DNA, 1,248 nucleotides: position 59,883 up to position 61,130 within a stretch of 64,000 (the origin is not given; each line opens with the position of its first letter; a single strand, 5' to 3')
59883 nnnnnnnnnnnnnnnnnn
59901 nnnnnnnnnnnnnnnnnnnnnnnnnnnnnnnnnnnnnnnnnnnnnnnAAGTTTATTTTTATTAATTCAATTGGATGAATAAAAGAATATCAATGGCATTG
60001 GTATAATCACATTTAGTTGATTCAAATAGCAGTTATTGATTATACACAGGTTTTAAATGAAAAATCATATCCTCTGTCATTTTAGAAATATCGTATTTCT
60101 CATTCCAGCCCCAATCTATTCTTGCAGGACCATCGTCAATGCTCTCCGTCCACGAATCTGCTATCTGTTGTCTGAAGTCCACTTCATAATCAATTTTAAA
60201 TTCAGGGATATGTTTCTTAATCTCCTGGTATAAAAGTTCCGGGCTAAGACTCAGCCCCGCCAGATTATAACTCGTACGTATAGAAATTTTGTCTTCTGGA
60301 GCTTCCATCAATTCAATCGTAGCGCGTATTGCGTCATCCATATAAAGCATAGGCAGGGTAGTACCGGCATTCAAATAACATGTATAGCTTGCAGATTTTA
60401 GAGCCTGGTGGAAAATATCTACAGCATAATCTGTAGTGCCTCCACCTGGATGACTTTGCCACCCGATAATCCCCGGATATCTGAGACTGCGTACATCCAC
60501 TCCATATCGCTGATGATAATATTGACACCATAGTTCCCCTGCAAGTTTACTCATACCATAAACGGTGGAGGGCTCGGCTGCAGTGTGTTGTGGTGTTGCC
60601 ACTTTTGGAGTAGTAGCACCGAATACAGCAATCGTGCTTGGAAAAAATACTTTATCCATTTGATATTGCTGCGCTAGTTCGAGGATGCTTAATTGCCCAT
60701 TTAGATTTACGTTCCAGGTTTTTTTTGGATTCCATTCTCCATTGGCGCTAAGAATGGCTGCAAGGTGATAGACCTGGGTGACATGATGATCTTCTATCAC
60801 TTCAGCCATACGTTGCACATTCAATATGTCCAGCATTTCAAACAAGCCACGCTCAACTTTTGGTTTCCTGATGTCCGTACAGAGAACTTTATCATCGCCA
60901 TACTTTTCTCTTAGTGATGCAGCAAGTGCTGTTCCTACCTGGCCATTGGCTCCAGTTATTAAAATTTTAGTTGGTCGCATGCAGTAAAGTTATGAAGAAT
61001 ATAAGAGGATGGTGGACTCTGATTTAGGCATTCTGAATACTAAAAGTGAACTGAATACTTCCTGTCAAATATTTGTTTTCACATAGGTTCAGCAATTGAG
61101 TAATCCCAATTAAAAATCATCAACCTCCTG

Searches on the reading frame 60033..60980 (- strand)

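Call 55: search_protein_families(library=pfam, proteins=[window:60033-60980:-], max_evalue=0.00001)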
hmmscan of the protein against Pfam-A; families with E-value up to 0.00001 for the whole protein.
window:60033-60980:- (315 aa): 6 families
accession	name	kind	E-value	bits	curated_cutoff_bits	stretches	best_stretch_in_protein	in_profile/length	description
PF01370.27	Epimerase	-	1.2e-35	123.5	20.9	1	6-233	1-233/240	NAD dependent epimerase/dehydratase family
PF16363.11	GDP_Man_Dehyd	-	4.3e-24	86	27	1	7-305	1-332/332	GDP-mannose 4,6 dehydratase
PF04321.23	RmlD_sub_bind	-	2.4e-17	63.4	27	1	5-159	2-143/287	RmlD substrate binding domain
PF07993.18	NAD_binding_4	-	8.1e-11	42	20.1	1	65-215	87-252/258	Male sterility protein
PF02719.21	Polysacc_synt_2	-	2.8e-09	37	20.2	1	6-159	1-156/293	Polysaccharide biosynthesis protein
PF01073.25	3Beta_HSD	-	1.8e-07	30.9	22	1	7-122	1-122/280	3-beta hydroxysteroid dehydrogenase/isomerase family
